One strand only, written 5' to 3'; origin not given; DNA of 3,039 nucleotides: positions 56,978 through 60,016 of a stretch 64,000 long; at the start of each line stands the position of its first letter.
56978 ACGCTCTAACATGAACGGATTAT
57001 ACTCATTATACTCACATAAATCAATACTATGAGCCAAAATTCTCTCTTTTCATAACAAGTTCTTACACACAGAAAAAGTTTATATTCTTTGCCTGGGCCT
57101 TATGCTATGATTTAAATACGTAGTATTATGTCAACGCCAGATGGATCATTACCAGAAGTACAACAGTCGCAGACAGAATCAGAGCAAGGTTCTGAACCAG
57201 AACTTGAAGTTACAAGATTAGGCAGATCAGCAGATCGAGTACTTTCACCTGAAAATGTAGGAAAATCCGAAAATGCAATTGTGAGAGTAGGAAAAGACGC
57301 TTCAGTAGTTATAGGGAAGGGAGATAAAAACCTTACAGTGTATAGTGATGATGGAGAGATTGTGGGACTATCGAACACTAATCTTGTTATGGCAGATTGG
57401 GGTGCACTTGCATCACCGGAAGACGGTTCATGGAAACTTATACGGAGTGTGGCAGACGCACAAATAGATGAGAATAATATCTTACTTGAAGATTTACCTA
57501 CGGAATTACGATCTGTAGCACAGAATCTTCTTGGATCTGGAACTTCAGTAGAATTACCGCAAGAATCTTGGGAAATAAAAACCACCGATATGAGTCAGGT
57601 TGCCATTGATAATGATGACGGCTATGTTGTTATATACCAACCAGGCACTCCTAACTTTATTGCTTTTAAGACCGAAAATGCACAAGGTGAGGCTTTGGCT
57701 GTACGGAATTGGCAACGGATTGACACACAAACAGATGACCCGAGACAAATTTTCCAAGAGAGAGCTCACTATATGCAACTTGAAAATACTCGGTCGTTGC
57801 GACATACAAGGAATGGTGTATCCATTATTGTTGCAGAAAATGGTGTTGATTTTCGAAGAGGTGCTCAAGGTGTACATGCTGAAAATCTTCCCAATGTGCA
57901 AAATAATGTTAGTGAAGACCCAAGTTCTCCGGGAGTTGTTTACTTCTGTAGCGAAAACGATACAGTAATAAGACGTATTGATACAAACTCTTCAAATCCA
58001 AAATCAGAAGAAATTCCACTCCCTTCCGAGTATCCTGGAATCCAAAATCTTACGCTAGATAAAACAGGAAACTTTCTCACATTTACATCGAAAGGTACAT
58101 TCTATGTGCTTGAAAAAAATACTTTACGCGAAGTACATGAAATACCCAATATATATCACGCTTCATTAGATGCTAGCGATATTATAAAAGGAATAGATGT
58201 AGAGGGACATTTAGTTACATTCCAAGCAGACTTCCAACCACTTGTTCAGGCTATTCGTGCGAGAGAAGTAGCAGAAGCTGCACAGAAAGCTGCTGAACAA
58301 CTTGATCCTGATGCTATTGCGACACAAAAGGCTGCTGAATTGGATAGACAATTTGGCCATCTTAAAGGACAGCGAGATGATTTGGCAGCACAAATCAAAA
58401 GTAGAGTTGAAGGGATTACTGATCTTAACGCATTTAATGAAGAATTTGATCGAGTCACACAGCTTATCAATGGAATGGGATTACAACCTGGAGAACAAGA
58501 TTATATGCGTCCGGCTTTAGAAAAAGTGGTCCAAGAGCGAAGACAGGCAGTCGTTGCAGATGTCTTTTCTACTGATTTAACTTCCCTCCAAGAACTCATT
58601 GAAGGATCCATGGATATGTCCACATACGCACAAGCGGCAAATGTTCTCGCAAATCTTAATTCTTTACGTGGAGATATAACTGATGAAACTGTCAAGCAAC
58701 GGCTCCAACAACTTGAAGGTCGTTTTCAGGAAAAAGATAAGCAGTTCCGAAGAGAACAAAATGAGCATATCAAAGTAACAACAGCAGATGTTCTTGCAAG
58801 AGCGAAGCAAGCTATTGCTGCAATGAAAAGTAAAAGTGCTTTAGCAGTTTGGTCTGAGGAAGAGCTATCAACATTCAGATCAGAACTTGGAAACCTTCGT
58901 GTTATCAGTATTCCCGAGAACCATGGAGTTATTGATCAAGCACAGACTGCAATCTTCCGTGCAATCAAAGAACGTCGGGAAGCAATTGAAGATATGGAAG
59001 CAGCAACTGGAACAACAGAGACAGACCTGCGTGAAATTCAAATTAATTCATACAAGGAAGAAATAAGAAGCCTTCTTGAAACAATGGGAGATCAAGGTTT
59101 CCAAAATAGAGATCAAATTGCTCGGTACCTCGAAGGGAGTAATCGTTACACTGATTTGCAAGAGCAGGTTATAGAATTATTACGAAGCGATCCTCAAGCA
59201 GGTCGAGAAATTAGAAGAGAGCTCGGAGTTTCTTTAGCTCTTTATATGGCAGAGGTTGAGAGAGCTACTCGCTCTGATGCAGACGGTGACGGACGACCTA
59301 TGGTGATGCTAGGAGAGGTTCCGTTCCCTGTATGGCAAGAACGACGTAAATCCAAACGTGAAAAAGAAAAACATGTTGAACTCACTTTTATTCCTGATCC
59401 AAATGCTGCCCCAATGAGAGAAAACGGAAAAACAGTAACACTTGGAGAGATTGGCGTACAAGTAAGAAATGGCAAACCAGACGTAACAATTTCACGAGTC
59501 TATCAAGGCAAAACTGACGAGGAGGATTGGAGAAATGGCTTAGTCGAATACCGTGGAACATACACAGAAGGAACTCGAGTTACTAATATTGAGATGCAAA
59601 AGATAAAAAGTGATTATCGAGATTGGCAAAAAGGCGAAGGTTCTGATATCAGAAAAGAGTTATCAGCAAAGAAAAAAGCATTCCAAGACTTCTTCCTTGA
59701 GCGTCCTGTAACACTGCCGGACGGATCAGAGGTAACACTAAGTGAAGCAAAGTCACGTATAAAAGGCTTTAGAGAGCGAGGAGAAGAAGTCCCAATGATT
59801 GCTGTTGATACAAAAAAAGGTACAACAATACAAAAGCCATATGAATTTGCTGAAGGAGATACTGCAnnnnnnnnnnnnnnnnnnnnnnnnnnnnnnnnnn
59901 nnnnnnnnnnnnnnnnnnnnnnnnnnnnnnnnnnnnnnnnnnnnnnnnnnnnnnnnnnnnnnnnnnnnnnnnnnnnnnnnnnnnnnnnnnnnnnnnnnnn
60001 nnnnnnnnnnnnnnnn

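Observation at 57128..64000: Translationally coupled giant AAA+(MoxR-like)/transglutaminase-vWA gene pair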

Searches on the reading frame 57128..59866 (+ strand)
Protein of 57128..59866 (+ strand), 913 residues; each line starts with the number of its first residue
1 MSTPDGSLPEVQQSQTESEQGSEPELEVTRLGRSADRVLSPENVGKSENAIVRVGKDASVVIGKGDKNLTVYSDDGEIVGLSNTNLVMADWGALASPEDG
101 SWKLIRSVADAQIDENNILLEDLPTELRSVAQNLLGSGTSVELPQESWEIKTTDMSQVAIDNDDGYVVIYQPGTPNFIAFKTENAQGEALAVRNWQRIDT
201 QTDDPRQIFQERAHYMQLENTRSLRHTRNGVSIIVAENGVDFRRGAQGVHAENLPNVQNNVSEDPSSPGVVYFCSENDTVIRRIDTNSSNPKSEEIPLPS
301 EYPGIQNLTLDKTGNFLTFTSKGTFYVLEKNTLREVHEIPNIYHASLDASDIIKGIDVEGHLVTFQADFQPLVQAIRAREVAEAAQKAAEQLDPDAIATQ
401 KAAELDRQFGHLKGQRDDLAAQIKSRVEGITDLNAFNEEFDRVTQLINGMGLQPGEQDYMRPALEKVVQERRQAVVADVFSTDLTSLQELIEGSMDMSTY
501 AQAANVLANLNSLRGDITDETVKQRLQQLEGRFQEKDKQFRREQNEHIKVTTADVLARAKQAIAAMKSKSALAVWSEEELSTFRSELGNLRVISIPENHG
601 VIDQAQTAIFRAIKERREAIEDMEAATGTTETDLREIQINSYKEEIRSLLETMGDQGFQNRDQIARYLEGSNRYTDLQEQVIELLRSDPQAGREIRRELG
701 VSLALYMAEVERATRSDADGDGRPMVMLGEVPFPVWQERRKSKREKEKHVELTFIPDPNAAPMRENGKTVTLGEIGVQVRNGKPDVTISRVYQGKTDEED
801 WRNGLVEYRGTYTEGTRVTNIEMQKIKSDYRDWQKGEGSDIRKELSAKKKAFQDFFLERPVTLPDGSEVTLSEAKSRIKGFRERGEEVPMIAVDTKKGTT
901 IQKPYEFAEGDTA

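Call 88: search_solved_structures(query=A6, max_evalue=5, show_alignments=0)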
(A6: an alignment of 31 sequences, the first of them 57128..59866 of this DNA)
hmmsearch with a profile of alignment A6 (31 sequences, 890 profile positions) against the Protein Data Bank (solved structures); distinct sequences matched with E-value up to 5: 12.
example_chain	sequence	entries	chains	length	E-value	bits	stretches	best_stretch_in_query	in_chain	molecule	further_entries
8vl3_A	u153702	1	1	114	0.096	13.8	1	23-103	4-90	De novo designed protein F3 parent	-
2ltc_A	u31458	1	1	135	0.14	13.2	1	179-271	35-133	Transforming growth factor-beta-induced protein ig-h3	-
3pdy_A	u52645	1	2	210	0.15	13.1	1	481-587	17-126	Plectin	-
36hb_C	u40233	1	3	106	0.32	12.1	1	470-557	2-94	CAM1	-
2pms_C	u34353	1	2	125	0.48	11.5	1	417-497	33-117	PNEUMOCOCCAL SURFACE PROTEIN A (PSPA)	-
4uuy_A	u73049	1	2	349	0.72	10.9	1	288-373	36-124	VACUOLAR MEMBRANE PROTEIN PEP3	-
6d69_A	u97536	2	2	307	0.94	10.5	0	53-113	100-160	NHL Repeat Region of D. melanogaster Thin | Thin, isoform D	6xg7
8as8_E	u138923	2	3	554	0.95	10.5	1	490-575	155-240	JetA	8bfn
7asg_A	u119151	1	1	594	0.98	10.5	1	179-272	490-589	Transforming growth factor-beta-induced protein ig-h3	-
9qxt_E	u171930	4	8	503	1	10.4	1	490-575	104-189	JetA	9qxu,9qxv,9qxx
8q72_E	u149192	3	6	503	1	10.4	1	490-575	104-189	JetA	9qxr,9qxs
3tbf_A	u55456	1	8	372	1.3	10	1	470-559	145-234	Glucosamine--fructose-6-phosphate aminotransferase [isomerizing]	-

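Call 89: search_protein_families(library=pfam, alignment_id=A6, max_evalue=0.05)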
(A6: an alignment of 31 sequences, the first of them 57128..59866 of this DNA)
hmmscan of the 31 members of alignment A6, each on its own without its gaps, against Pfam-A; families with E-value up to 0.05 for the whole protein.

A. member 1, window:57128-59866:+ (913 aa): 1 family
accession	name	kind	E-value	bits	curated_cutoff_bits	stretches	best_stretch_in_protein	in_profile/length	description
PF21996.1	HisZ-like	-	0.032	14.5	27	0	427-447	31-51/52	Histidyl-tRNA synthetase HisZ, C-terminal domain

B. families by the number of members that match (of 31 scanned): 14 families
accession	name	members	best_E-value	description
PF02120.21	Flg_hook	8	0.00031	Flagellar hook-length control protein FliK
PF16999.10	V-ATPase_G_2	4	0.0074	Vacuolar (H+)-ATPase G subunit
PF01442.23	Apolipoprotein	2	0.0014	Apolipoprotein A1/A4/E domain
PF10282.15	Lactonase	2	0.026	Lactonase, 7-bladed beta-propeller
PF20651.3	EXOC6_Sec15_N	1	0.0038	Exocyst complex component EXOC6/Sec15, N-terminal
PF24262.1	DUF7463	1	0.0047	Family of unknown function (DUF7463)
PF05235.19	CHAD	1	0.0055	CHAD domain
PF17056.10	KRE1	1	0.01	Killer toxin-resistance protein 1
PF03938.19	OmpH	1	0.02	Outer membrane protein (OmpH-like)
PF04053.20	B-prop_COPA_B_2nd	1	0.029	COPA/B second beta-propeller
PF12848.13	ABC_tran_Xtn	1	0.031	ABC transporter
PF21996.1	HisZ-like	1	0.032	Histidyl-tRNA synthetase HisZ, C-terminal domain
PF05757.16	PsbQ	1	0.038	Oxygen evolving enhancer protein 3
PF11467.13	LEDGF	1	0.044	Lens epithelium-derived growth factor (LEDGF)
